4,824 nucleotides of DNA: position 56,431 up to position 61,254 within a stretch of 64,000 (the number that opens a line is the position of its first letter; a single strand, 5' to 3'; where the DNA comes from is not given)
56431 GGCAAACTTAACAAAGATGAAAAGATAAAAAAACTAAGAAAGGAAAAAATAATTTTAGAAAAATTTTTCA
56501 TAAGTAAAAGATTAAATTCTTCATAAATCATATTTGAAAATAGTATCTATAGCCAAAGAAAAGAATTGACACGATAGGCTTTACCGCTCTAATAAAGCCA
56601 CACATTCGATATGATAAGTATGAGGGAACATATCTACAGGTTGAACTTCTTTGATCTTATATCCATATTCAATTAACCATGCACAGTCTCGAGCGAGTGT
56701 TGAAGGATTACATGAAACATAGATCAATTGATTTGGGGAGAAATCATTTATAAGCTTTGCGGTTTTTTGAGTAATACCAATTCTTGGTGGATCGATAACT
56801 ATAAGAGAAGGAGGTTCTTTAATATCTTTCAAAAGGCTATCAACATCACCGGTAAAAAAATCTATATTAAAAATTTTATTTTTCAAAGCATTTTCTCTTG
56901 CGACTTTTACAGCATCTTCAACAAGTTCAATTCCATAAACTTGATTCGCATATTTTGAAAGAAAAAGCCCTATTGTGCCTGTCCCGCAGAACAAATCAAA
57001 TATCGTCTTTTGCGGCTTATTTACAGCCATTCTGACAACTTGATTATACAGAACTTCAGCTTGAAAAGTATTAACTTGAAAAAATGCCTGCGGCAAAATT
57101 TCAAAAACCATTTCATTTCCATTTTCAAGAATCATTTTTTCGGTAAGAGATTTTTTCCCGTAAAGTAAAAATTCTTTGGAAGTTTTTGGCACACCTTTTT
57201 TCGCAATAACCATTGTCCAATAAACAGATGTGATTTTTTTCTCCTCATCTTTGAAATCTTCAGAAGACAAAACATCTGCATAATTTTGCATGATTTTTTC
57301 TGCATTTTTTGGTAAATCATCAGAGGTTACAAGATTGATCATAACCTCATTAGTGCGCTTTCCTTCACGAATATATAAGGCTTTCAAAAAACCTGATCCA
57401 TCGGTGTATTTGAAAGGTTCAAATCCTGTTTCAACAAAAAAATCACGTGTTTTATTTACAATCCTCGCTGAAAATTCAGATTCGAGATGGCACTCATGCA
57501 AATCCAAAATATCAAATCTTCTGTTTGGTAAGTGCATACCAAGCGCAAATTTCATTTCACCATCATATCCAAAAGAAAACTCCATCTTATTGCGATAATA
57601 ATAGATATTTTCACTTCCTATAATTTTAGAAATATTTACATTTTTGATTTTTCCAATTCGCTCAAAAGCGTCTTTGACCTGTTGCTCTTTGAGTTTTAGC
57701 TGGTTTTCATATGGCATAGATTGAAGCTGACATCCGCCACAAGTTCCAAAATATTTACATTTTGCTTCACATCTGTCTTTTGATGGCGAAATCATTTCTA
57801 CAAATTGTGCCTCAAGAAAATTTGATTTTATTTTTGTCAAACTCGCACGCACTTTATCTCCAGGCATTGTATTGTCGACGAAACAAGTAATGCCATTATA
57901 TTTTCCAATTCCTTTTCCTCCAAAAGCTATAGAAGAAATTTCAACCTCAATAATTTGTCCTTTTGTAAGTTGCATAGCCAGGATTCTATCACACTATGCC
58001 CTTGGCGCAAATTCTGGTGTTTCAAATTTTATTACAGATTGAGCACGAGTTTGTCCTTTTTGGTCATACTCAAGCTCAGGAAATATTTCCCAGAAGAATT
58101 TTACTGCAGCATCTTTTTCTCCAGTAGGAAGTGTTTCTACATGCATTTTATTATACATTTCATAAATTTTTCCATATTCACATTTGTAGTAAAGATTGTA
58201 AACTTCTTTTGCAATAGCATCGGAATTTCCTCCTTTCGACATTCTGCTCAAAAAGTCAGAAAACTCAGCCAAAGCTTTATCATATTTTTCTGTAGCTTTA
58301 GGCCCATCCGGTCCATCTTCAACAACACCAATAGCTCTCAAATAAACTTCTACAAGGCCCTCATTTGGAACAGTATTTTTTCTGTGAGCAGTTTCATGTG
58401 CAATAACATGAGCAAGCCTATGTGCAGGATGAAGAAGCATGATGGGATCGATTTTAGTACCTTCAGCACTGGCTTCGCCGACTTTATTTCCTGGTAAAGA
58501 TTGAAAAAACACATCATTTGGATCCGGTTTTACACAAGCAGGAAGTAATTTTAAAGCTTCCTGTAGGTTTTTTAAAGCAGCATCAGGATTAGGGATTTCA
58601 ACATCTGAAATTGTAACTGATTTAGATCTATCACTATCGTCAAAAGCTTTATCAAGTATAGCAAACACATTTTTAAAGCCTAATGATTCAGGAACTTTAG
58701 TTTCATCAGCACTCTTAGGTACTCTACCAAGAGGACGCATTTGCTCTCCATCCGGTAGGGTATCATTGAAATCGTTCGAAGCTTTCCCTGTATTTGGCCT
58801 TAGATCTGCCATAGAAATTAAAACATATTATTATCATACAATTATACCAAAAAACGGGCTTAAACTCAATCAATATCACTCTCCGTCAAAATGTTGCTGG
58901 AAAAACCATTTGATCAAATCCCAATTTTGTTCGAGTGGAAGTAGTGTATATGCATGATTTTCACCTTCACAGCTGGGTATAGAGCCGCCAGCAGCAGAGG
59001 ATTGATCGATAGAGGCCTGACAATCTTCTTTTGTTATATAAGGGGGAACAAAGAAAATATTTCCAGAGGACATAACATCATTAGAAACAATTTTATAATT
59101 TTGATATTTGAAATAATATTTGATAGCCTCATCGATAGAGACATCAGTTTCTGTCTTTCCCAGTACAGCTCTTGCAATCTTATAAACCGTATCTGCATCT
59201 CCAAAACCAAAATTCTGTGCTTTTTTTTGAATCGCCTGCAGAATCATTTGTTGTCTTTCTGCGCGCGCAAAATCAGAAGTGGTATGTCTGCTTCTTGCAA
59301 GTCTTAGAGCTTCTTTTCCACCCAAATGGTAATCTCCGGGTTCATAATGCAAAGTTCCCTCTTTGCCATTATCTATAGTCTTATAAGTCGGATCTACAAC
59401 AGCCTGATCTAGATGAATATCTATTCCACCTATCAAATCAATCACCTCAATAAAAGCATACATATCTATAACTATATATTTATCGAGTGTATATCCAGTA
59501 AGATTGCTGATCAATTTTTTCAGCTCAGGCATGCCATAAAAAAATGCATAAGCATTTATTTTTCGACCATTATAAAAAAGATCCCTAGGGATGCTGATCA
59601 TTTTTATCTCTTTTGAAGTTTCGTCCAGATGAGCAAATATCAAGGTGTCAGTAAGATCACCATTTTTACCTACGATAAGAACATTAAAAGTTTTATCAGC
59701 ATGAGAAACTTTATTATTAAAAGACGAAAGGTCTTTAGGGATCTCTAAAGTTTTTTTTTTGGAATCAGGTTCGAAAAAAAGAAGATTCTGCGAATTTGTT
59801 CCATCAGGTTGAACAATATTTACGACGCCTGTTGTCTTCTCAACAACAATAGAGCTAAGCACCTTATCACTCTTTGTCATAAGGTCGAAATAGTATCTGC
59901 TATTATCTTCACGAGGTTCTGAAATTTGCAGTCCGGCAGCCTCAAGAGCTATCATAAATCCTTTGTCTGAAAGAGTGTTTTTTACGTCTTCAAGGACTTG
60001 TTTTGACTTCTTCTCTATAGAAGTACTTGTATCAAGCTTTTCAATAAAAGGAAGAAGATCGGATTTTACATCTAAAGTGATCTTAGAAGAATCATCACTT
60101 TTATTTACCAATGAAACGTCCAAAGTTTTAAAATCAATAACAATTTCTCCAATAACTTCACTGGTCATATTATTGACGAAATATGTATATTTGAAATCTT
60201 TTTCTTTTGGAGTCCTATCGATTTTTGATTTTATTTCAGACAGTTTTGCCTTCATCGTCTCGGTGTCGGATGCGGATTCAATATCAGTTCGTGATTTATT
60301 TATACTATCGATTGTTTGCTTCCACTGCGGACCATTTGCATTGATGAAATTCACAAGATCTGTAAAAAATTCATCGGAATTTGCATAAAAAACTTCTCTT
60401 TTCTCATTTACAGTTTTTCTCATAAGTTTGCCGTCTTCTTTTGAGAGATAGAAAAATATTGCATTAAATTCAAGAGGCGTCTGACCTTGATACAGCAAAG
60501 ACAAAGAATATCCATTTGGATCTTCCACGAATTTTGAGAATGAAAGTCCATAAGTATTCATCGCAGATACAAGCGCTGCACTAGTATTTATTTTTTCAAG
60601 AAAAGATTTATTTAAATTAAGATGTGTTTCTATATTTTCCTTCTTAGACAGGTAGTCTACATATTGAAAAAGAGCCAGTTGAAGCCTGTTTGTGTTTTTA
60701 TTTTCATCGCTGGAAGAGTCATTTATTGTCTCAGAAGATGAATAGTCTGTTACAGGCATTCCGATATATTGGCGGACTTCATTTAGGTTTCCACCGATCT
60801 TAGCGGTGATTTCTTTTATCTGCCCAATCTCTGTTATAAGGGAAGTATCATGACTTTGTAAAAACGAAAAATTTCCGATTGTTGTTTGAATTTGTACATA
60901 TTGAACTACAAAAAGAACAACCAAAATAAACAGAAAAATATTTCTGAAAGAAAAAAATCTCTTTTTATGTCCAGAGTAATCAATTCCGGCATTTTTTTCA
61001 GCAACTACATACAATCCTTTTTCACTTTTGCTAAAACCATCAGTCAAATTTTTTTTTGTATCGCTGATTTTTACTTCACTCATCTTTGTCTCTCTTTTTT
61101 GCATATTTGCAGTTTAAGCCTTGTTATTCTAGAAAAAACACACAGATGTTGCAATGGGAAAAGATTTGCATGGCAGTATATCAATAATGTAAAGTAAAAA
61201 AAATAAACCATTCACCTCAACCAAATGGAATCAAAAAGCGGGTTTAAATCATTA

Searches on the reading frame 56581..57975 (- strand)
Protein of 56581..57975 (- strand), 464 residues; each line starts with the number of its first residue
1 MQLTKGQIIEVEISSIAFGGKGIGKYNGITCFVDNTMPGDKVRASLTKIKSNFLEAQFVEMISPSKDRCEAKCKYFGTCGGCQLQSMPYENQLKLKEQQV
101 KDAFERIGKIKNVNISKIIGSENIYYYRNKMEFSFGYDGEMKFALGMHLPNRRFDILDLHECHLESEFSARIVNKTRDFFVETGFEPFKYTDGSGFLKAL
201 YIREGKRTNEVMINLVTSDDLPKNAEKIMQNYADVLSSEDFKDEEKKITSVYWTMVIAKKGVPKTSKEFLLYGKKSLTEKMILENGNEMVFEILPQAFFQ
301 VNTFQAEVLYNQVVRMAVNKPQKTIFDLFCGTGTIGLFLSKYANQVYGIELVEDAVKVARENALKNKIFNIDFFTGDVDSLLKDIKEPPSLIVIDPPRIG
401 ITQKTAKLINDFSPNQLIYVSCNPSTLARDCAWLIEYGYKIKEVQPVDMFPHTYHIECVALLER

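Call 69: search_protein_families(library=pfam, proteins=[window:56581-57975:-], max_evalue=0.0001)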
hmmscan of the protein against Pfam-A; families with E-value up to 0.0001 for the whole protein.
window:56581-57975:- (464 aa): 8 families
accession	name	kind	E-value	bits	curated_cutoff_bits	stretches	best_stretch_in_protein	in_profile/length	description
PF05958.17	tRNA_U5-meth_tr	-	9e-24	84.6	23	1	265-464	147-356/357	tRNA (Uracil-5-)-methyltransferase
PF01938.26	TRAM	-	3.3e-11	43.3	21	1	3-59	2-61/61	TRAM domain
PF13847.12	Methyltransf_31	-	3.4e-10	40.2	27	1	320-384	2-69/145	Methyltransferase domain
PF05175.20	MTS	-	6e-08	33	23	1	320-397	30-107/170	Methyltransferase small domain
PF13649.12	Methyltransf_25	-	1.3e-07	32.6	27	1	325-381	1-58/97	Methyltransferase domain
PF03602.21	Cons_hypoth95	-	7e-07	29.5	24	1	321-434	41-165/182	Conserved hypothetical protein 95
PF01555.25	N6_N4_Mtase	-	2.2e-05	25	26.7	1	243-360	134-220/221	DNA methylase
PF09445.16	Methyltransf_15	-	2.2e-05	24.6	22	1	323-402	2-85/165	RNA cap guanine-N2 methyltransferase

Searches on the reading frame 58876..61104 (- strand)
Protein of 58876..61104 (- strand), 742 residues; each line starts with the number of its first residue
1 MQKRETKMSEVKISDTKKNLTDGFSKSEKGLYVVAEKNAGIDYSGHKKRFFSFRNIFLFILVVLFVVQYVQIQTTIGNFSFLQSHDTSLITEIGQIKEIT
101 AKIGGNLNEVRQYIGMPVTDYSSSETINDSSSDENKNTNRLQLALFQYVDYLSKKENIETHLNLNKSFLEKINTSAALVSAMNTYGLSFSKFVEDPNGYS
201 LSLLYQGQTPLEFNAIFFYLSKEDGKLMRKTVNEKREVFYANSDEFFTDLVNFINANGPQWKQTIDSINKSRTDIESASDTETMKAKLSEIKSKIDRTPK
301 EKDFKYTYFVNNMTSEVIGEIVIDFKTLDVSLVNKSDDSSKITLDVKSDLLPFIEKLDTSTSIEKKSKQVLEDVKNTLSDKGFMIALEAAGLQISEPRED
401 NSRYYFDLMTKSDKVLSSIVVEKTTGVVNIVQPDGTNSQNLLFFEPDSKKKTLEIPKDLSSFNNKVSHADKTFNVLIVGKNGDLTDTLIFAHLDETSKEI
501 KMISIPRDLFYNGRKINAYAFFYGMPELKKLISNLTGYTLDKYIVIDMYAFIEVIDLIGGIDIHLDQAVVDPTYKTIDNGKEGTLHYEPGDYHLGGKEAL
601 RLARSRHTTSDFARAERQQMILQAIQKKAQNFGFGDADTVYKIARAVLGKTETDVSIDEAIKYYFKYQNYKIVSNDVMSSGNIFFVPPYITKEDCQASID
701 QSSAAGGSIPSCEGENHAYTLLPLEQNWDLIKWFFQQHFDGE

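Call 69: search_protein_families(library=pfam, proteins=[window:58876-61104:-], max_evalue=0.0001)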
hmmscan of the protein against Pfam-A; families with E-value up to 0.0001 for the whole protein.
window:58876-61104:- (742 aa): 1 family
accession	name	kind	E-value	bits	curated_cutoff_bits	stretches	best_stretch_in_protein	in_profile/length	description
PF03816.19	LytR_cpsA_psr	-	2.7e-31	109.2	24.6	1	485-630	2-149/150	LytR_cpsA_psr family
